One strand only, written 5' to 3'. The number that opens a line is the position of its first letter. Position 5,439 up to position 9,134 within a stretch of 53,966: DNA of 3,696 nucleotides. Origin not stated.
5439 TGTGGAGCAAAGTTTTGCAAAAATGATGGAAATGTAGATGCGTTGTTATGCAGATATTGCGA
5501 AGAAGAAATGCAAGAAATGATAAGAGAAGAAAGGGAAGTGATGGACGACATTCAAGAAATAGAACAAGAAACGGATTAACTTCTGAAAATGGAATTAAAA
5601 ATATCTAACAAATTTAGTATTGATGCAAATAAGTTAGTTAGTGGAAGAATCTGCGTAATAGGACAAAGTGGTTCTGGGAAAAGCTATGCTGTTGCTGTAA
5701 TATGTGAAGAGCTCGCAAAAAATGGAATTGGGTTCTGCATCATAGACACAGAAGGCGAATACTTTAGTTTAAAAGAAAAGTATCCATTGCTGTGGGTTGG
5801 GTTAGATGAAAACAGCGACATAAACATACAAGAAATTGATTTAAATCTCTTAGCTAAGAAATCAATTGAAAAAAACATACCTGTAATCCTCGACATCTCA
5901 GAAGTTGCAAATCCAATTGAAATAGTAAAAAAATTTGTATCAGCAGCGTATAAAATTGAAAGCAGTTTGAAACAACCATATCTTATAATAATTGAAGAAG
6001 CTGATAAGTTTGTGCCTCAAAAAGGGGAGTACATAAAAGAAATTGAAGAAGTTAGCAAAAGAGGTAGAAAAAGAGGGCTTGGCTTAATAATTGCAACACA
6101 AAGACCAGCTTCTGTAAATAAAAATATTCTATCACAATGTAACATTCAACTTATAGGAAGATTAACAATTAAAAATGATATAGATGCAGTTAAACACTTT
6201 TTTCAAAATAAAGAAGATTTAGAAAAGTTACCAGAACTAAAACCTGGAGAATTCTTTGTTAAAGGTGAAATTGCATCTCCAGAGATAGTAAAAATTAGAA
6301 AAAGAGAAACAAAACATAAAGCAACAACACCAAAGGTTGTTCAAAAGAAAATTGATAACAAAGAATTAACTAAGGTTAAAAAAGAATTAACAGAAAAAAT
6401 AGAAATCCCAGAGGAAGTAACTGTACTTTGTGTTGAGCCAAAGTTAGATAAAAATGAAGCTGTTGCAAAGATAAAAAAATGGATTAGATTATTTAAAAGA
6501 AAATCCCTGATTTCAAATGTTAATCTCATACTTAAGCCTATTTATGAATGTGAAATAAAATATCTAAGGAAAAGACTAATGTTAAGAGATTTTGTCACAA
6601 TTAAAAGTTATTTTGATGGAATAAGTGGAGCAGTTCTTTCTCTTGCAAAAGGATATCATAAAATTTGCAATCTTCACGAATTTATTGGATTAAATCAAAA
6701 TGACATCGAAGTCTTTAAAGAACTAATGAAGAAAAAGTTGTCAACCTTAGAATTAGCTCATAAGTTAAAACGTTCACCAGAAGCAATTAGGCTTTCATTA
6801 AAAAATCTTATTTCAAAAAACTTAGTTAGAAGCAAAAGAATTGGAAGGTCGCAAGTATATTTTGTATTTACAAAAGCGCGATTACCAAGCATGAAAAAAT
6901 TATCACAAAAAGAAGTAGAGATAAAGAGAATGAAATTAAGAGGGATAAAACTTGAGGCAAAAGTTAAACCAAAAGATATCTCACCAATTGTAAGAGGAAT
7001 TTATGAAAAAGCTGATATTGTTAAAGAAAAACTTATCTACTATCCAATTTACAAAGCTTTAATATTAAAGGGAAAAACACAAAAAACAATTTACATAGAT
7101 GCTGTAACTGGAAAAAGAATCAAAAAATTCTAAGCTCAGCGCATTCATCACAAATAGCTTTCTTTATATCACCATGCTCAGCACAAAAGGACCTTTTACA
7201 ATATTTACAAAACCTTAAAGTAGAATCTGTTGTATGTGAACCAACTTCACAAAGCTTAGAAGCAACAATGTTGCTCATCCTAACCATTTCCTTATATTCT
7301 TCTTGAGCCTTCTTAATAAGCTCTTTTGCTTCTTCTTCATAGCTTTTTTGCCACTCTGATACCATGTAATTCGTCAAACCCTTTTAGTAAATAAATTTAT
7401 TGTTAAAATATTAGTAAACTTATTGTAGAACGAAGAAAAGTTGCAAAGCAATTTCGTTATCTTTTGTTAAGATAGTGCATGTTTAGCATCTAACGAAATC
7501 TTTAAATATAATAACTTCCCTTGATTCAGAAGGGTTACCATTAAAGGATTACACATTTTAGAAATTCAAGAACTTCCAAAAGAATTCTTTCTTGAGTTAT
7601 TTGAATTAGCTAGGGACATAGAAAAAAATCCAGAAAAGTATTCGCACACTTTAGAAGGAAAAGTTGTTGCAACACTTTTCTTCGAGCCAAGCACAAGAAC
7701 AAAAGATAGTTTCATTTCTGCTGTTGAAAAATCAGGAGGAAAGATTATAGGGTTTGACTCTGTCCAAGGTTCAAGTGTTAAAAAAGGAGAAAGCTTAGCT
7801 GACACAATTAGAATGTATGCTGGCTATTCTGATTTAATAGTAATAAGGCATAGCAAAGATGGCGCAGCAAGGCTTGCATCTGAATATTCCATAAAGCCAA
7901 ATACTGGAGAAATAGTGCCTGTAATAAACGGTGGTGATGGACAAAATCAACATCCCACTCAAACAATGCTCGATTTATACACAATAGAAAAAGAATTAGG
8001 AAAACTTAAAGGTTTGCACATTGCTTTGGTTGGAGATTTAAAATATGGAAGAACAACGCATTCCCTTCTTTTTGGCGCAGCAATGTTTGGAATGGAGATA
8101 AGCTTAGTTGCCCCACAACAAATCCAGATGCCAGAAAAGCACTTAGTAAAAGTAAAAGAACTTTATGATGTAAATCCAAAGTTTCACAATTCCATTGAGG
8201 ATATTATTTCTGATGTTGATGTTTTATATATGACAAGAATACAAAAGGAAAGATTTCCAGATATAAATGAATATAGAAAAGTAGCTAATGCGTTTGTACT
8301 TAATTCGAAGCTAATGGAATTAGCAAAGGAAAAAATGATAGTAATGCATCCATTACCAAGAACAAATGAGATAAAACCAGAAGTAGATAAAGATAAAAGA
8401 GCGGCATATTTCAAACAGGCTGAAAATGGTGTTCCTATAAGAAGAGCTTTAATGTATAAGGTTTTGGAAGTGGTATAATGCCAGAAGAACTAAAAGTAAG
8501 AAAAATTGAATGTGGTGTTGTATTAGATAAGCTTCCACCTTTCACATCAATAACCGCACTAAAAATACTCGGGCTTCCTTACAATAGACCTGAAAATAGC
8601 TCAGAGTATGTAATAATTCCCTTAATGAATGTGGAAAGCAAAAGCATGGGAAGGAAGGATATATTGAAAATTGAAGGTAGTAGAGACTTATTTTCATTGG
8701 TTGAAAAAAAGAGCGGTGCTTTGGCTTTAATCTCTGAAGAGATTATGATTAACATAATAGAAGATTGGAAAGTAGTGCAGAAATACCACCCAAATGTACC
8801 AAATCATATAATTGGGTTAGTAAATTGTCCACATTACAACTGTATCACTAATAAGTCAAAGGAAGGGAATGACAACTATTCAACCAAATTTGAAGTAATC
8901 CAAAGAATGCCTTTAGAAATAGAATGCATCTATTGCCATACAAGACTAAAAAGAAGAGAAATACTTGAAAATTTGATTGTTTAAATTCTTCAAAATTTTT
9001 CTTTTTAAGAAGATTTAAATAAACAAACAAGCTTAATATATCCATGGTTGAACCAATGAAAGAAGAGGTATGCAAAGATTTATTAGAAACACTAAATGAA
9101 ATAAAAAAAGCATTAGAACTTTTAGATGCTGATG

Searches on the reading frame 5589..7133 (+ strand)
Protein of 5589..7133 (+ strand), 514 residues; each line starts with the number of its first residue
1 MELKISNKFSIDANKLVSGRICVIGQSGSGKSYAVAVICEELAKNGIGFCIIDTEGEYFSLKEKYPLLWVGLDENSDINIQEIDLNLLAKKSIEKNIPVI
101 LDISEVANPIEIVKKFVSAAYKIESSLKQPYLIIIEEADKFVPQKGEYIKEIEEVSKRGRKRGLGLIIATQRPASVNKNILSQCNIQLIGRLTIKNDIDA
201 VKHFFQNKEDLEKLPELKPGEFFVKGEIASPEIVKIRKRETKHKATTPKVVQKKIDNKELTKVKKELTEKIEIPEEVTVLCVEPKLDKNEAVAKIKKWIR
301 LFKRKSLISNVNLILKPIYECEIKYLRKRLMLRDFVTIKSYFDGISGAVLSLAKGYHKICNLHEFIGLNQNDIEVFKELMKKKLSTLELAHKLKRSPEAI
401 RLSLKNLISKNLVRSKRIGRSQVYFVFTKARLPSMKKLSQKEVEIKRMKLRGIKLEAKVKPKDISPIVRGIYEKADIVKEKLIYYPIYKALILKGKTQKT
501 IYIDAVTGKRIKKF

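Call 39: search_protein_families(library=pfam, proteins=[window:5589-7133:+], max_evalue=0.001)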
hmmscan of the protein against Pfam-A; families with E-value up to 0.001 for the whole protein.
window:5589-7133:+ (514 aa): 3 families
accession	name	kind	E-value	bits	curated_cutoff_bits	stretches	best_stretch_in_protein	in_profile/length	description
PF01935.23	DUF87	-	9.1e-16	59.1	23.2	1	8-122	13-125/220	Helicase HerA, central domain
PF01978.25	TrmB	-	6.3e-06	26.4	25.6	1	365-424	3-62/68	Sugar-specific transcriptional regulator TrmB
PF00004.35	AAA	-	8.1e-05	23.5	21.2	0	21-187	1-126/131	ATPase family associated with various cellular activities (AAA)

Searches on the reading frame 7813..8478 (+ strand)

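Call 37: search_protein_families(library=pfam, proteins=[window:7813-8478:+], max_evalue=0.001)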
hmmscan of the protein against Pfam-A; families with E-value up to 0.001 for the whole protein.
window:7813-8478:+ (221 aa): 2 families
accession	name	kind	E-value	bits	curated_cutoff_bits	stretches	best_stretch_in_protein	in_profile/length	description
PF00185.30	OTCace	-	9.2e-38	130.2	29.4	1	66-215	1-155/157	Aspartate/ornithine carbamoyltransferase, Asp/Orn binding domain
PF02729.26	OTCace_N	-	6.5e-14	52.7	29.9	1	3-59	98-147/148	Aspartate/ornithine carbamoyltransferase, carbamoyl-P binding domain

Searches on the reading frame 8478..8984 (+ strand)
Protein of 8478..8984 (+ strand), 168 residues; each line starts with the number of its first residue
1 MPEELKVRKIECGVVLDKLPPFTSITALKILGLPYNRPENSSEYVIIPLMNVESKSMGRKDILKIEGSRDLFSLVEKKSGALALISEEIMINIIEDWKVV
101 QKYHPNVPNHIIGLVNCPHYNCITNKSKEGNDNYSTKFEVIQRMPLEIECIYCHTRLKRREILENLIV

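Call 37: search_protein_families(library=pfam, proteins=[window:8478-8984:+], max_evalue=0.001)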
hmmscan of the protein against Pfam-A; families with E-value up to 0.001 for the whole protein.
window:8478-8984:+ (168 aa): 2 families
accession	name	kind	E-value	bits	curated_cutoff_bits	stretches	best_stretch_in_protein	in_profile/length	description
PF01948.23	PyrI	-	2.8e-17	63.1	25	1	5-104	1-91/93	Aspartate carbamoyltransferase regulatory chain, allosteric domain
PF02748.20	PyrI_C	-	8.7e-09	35.5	23.4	1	111-162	2-48/48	Aspartate carbamoyltransferase regulatory chain, metal binding domain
